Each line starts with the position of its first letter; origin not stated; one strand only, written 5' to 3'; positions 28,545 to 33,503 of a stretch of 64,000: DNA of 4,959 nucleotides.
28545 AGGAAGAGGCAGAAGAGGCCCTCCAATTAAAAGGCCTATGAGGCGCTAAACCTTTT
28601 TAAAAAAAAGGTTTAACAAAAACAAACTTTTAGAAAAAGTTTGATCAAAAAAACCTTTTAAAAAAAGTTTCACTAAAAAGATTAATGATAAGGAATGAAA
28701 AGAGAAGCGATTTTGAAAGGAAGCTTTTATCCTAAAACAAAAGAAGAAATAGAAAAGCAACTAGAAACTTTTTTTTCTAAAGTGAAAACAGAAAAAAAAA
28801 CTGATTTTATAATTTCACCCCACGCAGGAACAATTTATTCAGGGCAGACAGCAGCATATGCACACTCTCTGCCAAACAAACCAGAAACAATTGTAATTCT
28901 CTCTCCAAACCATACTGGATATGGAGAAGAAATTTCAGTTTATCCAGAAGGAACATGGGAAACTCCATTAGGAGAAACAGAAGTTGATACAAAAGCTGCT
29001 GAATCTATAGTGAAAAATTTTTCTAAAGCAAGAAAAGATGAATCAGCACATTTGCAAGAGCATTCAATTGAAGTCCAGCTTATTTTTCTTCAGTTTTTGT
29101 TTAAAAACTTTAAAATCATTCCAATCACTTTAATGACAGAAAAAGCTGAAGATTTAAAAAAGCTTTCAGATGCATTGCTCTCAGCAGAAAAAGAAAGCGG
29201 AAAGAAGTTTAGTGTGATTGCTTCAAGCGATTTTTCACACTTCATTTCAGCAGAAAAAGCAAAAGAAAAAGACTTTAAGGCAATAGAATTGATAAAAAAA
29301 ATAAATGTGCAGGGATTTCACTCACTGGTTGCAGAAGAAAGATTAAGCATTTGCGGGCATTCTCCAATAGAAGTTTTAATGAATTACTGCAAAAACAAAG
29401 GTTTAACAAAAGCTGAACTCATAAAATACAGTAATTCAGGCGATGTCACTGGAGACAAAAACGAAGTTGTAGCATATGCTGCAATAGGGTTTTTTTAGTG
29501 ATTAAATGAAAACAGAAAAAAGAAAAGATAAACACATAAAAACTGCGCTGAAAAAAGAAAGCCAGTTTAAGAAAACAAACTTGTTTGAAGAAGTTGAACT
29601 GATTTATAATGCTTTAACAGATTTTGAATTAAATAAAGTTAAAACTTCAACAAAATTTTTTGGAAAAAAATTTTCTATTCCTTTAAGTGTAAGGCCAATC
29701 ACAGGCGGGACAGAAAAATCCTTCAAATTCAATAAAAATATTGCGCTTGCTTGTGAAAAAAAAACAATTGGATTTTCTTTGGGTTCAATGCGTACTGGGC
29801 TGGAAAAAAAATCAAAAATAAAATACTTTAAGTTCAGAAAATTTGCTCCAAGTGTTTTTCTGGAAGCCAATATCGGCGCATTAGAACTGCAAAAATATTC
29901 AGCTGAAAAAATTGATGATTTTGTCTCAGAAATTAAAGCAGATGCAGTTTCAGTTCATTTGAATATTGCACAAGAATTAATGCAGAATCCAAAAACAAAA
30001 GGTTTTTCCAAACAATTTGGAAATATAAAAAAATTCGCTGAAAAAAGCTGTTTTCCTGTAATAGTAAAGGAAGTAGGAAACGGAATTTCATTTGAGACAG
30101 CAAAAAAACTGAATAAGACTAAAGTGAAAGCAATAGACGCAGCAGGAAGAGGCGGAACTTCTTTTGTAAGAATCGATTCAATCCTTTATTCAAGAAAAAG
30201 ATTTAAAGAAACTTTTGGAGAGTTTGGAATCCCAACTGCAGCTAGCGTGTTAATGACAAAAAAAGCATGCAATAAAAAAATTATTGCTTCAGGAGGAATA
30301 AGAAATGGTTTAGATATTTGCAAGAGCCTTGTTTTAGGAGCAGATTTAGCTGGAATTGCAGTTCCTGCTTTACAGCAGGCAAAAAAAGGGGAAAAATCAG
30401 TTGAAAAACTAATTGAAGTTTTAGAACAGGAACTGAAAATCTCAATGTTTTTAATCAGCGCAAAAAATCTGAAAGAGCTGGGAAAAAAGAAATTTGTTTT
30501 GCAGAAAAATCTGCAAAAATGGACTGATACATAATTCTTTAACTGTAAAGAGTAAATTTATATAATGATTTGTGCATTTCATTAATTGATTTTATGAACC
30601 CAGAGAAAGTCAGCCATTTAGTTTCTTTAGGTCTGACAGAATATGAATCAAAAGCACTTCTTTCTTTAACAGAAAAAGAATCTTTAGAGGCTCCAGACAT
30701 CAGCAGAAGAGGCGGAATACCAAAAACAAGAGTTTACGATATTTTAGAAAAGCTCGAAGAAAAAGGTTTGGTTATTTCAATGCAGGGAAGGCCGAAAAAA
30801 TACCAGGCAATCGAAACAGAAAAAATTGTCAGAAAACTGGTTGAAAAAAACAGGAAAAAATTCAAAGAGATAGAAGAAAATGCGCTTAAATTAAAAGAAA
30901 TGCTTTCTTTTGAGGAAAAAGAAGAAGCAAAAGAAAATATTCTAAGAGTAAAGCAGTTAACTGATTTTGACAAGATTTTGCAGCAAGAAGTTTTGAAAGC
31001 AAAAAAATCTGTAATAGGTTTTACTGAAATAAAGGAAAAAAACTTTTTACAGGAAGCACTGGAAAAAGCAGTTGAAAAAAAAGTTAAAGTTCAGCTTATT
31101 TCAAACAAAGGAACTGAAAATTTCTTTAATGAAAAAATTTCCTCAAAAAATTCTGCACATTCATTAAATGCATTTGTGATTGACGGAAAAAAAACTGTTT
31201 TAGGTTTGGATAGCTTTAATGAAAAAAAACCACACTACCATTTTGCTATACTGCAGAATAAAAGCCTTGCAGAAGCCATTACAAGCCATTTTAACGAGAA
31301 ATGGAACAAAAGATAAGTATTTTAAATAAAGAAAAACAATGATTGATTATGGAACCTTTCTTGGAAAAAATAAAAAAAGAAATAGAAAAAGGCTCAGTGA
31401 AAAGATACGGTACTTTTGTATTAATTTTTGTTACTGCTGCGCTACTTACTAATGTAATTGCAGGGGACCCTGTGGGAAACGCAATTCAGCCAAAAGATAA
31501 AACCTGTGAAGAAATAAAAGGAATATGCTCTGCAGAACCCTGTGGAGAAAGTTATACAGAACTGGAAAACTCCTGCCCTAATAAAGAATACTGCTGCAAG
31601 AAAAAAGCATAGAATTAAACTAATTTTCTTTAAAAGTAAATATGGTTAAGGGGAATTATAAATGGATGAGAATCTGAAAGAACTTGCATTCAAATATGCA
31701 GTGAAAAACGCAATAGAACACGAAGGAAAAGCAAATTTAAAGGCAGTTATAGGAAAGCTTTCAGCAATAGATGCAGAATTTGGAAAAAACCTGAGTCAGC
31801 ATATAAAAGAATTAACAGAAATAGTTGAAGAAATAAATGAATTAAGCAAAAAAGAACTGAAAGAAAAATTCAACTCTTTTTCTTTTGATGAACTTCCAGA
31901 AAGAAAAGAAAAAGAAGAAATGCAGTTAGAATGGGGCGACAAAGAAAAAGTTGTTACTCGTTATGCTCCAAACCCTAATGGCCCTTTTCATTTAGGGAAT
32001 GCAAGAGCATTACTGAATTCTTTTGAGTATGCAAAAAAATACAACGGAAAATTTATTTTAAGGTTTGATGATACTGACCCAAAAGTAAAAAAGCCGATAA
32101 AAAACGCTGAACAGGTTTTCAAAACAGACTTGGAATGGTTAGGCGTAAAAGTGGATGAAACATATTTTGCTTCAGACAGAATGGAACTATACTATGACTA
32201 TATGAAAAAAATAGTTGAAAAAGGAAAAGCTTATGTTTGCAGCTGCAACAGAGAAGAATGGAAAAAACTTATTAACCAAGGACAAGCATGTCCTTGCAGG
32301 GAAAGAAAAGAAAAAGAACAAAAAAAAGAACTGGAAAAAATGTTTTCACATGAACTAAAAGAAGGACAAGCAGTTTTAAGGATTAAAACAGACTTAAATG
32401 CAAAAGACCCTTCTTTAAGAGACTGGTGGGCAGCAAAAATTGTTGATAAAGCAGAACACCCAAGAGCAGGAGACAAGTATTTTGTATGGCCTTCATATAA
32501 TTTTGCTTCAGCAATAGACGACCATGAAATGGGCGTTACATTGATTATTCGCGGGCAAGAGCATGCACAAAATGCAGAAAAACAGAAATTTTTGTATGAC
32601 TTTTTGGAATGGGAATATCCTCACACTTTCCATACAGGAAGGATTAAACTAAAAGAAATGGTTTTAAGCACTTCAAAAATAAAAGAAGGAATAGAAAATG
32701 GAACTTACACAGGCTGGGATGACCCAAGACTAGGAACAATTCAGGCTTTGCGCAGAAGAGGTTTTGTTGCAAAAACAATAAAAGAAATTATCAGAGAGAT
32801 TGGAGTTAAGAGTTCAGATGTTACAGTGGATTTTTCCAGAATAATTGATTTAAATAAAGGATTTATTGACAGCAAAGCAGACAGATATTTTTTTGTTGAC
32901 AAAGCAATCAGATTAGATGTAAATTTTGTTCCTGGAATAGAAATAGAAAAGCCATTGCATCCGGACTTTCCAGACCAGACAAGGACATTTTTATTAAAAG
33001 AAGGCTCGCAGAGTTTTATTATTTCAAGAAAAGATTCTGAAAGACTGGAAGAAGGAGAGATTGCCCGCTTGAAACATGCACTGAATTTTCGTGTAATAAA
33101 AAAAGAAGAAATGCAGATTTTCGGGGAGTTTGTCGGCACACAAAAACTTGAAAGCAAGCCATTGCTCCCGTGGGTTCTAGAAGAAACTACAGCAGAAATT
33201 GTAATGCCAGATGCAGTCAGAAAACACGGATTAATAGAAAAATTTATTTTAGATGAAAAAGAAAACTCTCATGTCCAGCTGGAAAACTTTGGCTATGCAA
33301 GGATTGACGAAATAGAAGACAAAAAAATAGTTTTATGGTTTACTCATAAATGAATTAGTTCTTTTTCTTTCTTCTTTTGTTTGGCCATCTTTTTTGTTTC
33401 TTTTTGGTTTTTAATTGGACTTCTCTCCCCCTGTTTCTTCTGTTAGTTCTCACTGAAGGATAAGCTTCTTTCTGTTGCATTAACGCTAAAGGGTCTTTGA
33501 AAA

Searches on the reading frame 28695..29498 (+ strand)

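Call 79: search_protein_families(library=pfam, proteins=[window:28695-29498:+], max_evalue=0.01)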
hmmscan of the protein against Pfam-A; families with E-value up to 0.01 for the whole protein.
window:28695-29498:+ (267 aa): 2 families
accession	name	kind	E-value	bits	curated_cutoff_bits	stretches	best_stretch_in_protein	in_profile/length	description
PF01875.22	Memo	-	7.2e-77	258.7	27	1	7-264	4-268/269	Memo-like protein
PF02900.23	LigB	-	8.5e-06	25.5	26.3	1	62-229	42-236/269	Catalytic LigB subunit of aromatic ring-opening dioxygenase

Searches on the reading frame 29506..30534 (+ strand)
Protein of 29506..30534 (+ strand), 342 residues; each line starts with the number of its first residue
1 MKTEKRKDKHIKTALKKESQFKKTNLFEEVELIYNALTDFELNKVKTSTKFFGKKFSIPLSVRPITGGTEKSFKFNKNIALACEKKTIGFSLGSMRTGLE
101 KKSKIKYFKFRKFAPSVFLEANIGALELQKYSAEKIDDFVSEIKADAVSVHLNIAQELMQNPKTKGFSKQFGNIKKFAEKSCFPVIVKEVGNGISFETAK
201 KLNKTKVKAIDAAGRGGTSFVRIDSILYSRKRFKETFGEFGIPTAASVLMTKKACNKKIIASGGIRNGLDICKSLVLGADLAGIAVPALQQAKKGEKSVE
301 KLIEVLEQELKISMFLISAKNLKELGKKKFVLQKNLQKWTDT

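Call 13: search_protein_families(library=ncbifam, proteins=[window:29506-30534:+], max_evalue=0.00001)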
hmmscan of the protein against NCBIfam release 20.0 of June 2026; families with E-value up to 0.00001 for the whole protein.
window:29506-30534:+ (342 aa): 5 families
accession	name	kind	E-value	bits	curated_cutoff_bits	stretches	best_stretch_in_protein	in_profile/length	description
TIGR02151.1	IPP_isom_2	equivalog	2.8e-97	325.7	281.3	1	5-333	1-337/338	type 2 isopentenyl-diphosphate Delta-isomerase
NF008398.0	PRK11197.1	subfamily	1.1e-15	57.3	376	1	256-332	300-377/381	L-lactate dehydrogenase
NF033901.1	L_lactate_LldD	exception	7.3e-13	48.3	550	1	255-330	299-375/377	FMN-dependent L-lactate dehydrogenase LldD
TIGR03966.1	actino_HemFlav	equivalog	1.2e-06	27.5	470.85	0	258-336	304-383/385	pre-mycofactocin synthase MftD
TIGR02708.1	L_lactate_ox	equivalog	1.3e-06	27.7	645.5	0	257-335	282-361/367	L-lactate oxidase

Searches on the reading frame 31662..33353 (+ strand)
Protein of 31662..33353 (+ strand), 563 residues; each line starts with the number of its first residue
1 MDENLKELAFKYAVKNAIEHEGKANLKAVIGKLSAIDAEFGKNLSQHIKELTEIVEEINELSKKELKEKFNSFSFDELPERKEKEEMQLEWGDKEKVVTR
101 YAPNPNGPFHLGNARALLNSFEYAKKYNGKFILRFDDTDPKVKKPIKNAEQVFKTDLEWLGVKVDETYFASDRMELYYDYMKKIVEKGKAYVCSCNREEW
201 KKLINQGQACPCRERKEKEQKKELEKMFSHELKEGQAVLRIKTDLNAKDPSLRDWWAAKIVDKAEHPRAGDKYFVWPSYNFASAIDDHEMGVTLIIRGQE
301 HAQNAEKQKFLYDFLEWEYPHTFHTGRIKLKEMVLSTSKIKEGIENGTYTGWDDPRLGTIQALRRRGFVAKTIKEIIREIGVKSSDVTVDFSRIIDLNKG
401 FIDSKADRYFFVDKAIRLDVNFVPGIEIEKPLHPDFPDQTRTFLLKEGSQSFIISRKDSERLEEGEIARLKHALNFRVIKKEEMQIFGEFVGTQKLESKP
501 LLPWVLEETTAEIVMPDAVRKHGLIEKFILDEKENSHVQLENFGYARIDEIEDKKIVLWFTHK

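Call 13: search_protein_families(library=ncbifam, proteins=[window:31662-33353:+], max_evalue=0.00001)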
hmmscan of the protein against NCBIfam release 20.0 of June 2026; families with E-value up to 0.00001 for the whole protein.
window:31662-33353:+ (563 aa): 10 families
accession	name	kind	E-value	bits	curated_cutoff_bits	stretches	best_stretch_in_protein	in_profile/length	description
NF003169.0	PRK04156.1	equivalog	4.2e-192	639.8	516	1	2-563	2-567/567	glutamate--tRNA ligase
TIGR00463.1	gltX_arch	equivalog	6.6e-159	530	401.75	1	6-563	2-560/560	glutamate--tRNA ligase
NF011291.0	PRK14703.1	equivalog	2.2e-71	241.2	681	1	86-473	21-422/769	glutamine--tRNA ligase/YqeY domain fusion protein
TIGR00440.1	glnS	equivalog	1.8e-68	231.7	425.8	1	97-470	1-377/524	glutamine--tRNA ligase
TIGR00464.1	gltX_bact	equivalog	2.9e-44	151.7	289.95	1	96-328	1-234/470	glutamate--tRNA ligase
TIGR03838.1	queuosine_YadB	equivalog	1e-35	123.5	276.7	1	98-325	2-219/272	tRNA glutamyl-Q(34) synthetase GluQRS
NF004314.0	PRK05710.1-3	equivalog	1e-32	113.7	256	1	95-324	5-221/297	tRNA glutamyl-Q(34) synthetase GluQRS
NF004315.1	PRK05710.1-4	equivalog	3.7e-31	108.6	250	1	99-325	1-237/274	tRNA glutamyl-Q(34) synthetase GluQRS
NF004312.0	PRK05710.1-1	equivalog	7.5e-23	81.3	453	1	93-364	10-260/306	tRNA glutamyl-Q(34) synthetase GluQRS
NF004313.0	PRK05710.1-2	equivalog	4.6e-22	78.5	380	1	95-326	3-232/299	tRNA glutamyl-Q(34) synthetase GluQRS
